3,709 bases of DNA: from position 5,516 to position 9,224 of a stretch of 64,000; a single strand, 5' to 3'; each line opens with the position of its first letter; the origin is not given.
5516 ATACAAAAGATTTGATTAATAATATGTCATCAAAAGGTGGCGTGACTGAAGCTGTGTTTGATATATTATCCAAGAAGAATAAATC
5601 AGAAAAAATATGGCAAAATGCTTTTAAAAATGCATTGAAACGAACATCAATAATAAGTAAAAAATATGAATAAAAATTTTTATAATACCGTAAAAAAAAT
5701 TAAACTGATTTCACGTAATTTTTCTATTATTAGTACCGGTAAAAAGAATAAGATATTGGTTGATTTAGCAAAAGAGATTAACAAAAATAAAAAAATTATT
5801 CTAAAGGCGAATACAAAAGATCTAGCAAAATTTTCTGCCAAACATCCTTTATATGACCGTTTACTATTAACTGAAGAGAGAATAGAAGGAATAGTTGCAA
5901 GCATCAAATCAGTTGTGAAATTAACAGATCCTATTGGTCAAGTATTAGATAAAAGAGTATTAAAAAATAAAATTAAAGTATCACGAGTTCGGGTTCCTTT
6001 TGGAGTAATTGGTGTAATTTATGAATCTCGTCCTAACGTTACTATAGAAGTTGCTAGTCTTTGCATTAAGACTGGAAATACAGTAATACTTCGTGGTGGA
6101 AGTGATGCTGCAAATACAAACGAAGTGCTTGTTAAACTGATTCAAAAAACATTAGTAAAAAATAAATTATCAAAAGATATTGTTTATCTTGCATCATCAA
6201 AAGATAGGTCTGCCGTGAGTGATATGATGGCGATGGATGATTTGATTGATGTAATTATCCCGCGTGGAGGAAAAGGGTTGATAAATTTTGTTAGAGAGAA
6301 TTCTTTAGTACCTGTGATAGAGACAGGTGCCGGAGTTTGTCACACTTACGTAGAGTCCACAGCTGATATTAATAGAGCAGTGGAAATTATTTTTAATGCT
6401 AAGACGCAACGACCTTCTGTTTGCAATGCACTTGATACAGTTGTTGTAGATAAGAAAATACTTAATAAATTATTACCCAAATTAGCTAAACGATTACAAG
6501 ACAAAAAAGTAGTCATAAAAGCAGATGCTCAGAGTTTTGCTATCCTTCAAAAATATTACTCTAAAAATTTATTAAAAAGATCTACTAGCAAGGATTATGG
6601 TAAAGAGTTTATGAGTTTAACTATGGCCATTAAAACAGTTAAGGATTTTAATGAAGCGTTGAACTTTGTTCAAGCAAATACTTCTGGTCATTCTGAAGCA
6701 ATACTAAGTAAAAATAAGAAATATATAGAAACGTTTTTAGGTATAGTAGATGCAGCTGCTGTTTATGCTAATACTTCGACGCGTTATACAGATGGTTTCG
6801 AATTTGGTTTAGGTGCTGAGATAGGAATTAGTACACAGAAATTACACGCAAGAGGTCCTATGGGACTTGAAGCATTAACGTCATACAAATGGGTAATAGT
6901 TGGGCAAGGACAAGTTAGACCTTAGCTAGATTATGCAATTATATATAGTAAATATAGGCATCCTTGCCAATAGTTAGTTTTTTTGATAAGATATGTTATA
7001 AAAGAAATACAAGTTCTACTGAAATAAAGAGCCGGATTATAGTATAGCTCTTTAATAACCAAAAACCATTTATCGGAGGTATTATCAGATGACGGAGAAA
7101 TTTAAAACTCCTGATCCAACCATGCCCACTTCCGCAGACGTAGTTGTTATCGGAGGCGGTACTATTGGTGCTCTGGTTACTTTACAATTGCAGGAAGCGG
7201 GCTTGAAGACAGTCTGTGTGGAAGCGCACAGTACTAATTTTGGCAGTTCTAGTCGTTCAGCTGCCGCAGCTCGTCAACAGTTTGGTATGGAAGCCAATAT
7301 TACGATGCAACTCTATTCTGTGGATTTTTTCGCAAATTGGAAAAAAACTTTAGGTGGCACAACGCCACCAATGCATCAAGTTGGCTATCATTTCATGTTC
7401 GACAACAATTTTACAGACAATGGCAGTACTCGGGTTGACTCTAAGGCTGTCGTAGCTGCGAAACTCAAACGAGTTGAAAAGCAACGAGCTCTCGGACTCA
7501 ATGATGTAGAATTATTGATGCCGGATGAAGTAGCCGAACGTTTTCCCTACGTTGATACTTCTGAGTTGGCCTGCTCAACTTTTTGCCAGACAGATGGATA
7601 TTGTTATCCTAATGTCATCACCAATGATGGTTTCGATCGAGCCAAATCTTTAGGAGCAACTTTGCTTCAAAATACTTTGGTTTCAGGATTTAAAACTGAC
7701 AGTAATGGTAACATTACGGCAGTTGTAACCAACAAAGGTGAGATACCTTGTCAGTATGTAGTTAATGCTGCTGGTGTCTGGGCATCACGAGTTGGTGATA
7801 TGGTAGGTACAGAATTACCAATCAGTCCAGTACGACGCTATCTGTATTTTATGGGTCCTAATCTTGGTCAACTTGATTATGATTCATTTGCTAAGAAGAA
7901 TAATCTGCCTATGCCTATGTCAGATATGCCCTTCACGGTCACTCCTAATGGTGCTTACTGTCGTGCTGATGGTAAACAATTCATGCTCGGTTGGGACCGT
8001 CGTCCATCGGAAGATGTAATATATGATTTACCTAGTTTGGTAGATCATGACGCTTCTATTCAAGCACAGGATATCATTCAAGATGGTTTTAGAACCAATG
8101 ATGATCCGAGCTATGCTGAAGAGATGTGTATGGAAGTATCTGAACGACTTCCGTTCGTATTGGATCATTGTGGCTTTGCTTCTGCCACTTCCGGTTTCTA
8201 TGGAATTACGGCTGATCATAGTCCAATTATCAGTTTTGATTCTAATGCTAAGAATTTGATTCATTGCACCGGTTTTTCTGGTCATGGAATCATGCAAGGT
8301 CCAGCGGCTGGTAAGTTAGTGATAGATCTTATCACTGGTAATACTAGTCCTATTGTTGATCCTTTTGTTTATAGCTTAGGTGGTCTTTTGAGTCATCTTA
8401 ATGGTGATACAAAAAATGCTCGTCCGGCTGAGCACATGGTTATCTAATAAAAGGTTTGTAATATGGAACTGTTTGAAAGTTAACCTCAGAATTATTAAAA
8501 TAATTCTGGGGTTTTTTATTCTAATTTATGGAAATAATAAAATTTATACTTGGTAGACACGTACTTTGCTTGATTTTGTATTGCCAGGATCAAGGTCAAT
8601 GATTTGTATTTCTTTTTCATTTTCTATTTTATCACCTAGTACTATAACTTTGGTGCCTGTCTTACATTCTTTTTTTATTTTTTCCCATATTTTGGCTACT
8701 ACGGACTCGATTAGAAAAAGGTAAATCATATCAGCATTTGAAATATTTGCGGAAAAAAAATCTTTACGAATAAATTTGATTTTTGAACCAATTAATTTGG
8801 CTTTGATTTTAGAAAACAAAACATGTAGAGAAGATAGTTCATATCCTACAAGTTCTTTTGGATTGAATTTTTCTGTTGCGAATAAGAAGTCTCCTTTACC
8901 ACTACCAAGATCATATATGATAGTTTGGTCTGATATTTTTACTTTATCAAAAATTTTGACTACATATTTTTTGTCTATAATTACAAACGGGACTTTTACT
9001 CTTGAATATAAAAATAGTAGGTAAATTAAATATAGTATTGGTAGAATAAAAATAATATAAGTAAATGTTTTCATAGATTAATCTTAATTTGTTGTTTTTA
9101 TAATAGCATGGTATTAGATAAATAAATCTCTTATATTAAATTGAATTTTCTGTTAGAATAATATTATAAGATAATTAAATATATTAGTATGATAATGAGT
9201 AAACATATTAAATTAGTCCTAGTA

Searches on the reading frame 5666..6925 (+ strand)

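Call 68: search_protein_families(library=pfam, proteins=[window:5666-6925:+], max_evalue=0.000001)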
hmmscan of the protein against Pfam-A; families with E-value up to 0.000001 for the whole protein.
window:5666-6925:+ (419 aa): 1 family
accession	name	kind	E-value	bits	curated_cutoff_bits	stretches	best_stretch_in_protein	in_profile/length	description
PF00171.27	Aldedh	-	1.2e-15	57.4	23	1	19-283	45-299/461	Aldehyde dehydrogenase family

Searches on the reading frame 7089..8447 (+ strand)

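Call 68: search_protein_families(library=pfam, proteins=[window:7089-8447:+], max_evalue=0.000001)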
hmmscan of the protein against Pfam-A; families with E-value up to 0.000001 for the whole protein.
window:7089-8447:+ (452 aa): 2 families
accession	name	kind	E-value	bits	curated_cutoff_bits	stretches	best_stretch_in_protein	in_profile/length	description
PF01266.30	DAO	-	9.3e-51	173.8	27.9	1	17-414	1-353/353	FAD dependent oxidoreductase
PF01494.25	FAD_binding_3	-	8.9e-09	35.5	22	0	16-57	2-42/349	FAD binding domain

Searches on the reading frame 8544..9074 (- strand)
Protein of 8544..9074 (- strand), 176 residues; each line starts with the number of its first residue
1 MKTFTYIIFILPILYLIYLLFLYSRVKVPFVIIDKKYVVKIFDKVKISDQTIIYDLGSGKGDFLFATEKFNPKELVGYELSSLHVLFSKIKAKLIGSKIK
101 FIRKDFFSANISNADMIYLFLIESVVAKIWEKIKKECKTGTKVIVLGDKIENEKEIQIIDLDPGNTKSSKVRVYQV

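Call 68: search_protein_families(library=pfam, proteins=[window:8544-9074:-], max_evalue=0.000001)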
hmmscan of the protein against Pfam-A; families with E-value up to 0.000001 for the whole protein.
window:8544-9074:- (176 aa): 1 family
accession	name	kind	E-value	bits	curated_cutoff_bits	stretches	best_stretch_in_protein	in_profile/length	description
PF08123.19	DOT1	-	3.7e-07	30.3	23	0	36-163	29-174/205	Histone methylation protein DOT1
